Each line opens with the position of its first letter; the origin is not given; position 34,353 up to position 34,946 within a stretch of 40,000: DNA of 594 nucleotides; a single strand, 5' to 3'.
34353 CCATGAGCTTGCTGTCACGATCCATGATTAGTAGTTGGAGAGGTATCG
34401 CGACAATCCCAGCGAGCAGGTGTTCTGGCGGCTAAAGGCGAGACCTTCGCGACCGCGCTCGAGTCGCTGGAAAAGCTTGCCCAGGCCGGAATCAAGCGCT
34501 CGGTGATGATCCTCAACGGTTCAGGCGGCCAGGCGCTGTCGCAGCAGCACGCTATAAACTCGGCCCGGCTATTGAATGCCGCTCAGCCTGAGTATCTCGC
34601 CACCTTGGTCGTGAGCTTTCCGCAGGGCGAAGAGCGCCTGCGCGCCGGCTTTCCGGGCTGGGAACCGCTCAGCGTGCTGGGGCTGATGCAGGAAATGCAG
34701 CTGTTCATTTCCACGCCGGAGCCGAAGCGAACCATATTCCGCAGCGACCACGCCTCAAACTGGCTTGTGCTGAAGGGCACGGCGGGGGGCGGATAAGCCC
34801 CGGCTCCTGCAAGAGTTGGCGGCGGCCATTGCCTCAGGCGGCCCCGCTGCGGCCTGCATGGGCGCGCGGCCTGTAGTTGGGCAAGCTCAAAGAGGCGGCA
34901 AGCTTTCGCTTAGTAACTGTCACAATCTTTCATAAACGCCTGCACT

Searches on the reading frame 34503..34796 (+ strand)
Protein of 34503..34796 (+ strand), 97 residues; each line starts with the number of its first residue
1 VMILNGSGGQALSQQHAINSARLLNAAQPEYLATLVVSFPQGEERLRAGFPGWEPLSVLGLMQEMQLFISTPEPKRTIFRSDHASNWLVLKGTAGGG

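Call 62: search_protein_families(library=pfam, proteins=[window:34503-34796:+], max_evalue=0.001)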
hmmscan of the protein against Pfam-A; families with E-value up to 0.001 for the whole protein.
window:34503-34796:+ (97 aa): 0 families
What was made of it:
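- Tried and rejected: The fragment upstream of G1 (34503-34796) has no Pfam hit (call 62).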
